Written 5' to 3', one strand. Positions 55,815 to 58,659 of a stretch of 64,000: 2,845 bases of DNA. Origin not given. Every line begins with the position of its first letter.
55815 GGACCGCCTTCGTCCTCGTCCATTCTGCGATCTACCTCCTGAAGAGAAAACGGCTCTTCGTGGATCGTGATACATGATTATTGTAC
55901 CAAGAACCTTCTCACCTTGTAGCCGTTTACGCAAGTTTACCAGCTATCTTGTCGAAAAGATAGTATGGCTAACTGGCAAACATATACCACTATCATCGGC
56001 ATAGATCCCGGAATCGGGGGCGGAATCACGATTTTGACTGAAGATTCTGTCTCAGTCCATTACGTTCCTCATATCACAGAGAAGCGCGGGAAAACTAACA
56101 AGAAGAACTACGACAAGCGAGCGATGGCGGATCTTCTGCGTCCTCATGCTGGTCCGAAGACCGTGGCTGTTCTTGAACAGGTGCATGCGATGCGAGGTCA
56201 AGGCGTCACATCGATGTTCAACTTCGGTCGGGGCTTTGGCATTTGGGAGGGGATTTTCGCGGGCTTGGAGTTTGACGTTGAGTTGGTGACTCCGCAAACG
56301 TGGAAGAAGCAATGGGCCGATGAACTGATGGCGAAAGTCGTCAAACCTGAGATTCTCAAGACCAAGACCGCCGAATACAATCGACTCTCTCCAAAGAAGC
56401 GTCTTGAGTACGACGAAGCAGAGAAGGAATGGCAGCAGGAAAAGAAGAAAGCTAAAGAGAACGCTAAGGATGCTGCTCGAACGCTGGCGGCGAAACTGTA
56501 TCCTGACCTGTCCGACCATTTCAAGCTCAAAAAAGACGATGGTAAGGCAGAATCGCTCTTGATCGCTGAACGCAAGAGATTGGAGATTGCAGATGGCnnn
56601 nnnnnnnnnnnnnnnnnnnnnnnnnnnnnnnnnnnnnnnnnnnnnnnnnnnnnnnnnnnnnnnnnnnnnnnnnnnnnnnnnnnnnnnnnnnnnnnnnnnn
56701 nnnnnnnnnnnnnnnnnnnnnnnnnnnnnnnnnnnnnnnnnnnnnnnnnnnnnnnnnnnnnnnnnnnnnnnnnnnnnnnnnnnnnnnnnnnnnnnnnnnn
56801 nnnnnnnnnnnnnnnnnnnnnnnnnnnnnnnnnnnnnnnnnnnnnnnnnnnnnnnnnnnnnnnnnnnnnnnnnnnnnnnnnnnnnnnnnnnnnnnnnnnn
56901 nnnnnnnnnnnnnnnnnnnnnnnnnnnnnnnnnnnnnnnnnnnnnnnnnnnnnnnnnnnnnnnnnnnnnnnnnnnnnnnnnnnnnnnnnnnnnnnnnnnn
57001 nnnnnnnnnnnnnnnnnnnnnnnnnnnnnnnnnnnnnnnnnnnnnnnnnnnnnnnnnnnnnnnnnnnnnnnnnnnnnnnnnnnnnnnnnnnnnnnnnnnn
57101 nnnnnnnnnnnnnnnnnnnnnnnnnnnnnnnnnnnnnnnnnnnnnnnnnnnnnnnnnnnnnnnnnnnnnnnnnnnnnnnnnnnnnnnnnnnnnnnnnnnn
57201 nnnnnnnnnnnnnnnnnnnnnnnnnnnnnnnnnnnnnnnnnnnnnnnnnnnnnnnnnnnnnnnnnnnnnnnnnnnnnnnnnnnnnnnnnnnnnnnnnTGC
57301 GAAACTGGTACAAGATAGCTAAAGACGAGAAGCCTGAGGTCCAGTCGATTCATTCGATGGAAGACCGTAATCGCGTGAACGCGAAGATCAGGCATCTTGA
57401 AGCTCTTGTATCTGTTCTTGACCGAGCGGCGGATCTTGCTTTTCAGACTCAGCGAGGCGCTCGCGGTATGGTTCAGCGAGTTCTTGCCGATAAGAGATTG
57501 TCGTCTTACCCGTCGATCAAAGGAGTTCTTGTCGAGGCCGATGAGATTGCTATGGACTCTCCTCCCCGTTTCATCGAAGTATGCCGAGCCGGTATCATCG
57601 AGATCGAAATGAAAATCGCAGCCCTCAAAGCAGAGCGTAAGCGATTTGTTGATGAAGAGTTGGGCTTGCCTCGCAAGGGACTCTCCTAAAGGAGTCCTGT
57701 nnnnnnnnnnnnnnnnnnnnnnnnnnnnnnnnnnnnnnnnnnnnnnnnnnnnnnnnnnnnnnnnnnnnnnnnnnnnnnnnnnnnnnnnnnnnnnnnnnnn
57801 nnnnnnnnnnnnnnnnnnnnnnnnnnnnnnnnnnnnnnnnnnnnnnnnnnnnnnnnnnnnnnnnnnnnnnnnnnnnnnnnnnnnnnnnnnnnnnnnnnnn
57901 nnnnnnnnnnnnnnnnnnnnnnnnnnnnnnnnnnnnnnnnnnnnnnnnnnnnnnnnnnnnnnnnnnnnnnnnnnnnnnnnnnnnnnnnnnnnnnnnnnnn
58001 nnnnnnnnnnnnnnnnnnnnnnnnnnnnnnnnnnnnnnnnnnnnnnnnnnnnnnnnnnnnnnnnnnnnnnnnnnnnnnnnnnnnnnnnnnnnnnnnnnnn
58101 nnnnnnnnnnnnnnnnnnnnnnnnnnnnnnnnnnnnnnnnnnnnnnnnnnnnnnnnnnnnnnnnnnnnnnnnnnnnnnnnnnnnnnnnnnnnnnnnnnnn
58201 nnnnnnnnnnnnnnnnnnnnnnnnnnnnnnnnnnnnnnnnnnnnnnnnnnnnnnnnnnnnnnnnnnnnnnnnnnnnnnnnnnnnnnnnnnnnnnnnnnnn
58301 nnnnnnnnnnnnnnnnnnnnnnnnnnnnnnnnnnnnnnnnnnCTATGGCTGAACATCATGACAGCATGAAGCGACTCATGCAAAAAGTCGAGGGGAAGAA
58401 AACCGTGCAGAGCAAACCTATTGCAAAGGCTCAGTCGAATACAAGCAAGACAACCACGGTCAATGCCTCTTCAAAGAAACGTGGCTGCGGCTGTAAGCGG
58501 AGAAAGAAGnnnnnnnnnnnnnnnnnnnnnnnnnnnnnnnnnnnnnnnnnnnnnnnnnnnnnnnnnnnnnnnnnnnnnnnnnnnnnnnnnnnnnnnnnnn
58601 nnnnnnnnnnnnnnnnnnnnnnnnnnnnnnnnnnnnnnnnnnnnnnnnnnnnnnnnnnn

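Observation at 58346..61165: CCA-adding/poly(A)-polymerase-family enzyme with large extra N- and C-terminal domains and a preceding K/R-rich micro-ORF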

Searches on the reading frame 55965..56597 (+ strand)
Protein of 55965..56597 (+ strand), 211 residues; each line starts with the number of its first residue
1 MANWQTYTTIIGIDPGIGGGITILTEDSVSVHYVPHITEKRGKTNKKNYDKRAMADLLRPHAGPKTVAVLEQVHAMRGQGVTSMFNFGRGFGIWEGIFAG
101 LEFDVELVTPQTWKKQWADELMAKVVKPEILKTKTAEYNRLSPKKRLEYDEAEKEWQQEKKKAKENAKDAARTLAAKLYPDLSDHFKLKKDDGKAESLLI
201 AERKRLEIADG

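Call 5: search_protein_families(library=pfam, proteins=[window:55965-56597:+], max_evalue=0.01)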
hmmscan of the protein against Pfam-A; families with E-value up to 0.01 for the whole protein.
window:55965-56597:+ (211 aa): 0 families

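Call 68: search_protein_families(library=phrogs, proteins=[window:55965-56597:+], max_evalue=0.1)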
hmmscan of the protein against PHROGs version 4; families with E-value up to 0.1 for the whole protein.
window:55965-56597:+ (211 aa): 2 families
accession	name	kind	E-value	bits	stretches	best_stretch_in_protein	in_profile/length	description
phrog_1770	-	DNA, RNA and nucleotide metabolism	3.2e-31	109.5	2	9-120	5-107/158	Holliday junction resolvase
phrog_15903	-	unknown function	0.071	14.3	0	116-162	30-76/89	-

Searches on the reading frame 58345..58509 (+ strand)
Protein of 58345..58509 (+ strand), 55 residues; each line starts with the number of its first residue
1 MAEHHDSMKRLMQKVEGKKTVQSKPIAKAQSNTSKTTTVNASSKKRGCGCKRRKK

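Call 5: search_protein_families(library=pfam, proteins=[window:58345-58509:+], max_evalue=0.01)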
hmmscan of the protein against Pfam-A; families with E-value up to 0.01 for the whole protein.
window:58345-58509:+ (55 aa): 0 families

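Call 68: search_protein_families(library=phrogs, proteins=[window:58345-58509:+], max_evalue=0.1)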
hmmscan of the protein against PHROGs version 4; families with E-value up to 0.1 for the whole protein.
window:58345-58509:+ (55 aa): 0 families
